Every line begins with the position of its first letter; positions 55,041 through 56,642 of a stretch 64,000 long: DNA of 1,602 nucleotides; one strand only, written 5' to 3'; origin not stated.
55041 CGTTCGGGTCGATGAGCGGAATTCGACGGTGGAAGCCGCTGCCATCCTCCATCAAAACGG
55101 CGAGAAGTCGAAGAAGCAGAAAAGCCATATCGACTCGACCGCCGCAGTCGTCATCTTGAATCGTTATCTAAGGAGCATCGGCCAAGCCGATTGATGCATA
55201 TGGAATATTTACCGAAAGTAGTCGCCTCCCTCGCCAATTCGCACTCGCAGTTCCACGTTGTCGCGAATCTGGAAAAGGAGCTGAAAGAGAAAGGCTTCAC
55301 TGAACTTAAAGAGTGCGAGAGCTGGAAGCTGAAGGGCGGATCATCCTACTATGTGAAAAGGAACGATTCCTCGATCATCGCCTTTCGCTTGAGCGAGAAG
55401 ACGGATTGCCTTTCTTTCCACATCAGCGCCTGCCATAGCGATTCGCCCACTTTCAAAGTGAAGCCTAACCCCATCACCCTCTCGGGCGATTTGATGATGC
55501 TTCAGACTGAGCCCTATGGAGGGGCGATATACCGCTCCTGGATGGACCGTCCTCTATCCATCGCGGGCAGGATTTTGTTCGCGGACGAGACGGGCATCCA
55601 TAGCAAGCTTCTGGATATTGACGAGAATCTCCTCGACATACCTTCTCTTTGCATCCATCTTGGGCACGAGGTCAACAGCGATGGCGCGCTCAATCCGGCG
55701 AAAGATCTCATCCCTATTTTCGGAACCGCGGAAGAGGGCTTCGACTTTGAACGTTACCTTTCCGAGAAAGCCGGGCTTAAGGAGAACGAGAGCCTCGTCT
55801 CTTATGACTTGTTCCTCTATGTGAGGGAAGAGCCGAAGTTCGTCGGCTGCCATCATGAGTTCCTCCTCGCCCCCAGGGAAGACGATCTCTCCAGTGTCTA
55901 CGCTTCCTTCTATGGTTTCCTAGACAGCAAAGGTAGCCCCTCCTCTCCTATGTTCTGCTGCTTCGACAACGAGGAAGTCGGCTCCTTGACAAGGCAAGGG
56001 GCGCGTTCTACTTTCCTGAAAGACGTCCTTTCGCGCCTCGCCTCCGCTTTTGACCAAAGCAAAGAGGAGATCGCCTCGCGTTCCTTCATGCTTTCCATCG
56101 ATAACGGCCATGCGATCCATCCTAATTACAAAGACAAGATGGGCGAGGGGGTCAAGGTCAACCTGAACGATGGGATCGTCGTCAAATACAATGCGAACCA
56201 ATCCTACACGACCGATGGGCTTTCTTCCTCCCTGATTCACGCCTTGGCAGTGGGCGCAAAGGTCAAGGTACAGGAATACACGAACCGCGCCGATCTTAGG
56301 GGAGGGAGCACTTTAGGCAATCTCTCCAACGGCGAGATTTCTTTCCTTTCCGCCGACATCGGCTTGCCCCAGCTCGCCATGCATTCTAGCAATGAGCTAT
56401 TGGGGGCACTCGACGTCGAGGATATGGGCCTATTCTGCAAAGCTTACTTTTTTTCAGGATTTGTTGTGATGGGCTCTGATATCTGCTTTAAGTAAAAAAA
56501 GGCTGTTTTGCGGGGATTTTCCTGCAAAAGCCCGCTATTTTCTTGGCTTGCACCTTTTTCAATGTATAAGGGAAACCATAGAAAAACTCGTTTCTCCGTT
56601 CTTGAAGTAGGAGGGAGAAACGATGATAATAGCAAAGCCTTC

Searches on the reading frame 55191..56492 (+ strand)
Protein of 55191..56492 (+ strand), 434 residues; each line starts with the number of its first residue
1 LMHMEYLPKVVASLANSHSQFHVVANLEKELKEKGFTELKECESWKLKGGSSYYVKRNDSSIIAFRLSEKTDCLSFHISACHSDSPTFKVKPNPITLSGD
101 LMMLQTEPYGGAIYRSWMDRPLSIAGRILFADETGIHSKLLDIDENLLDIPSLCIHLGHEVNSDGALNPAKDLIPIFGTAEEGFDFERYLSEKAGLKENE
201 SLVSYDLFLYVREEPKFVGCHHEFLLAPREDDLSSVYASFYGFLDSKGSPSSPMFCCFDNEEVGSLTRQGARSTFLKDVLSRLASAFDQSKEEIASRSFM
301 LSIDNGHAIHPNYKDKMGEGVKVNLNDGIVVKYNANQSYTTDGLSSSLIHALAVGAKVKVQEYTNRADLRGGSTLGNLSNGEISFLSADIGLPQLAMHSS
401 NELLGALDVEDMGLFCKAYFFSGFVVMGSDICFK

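Call 53: search_protein_families(library=ncbifam, proteins=[window:55191-56492:+], max_evalue=1e-10)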
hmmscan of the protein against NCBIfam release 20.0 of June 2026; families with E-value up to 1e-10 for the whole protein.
window:55191-56492:+ (434 aa): 2 families
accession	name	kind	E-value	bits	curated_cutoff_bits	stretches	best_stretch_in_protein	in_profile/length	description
NF002759.0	PRK02813.1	equivalog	8.1e-134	446.7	356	1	4-420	6-427/430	M18 family aminopeptidase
NF002600.0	PRK02256.1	equivalog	9.3e-38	130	529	1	14-415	35-455/463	aminopeptidase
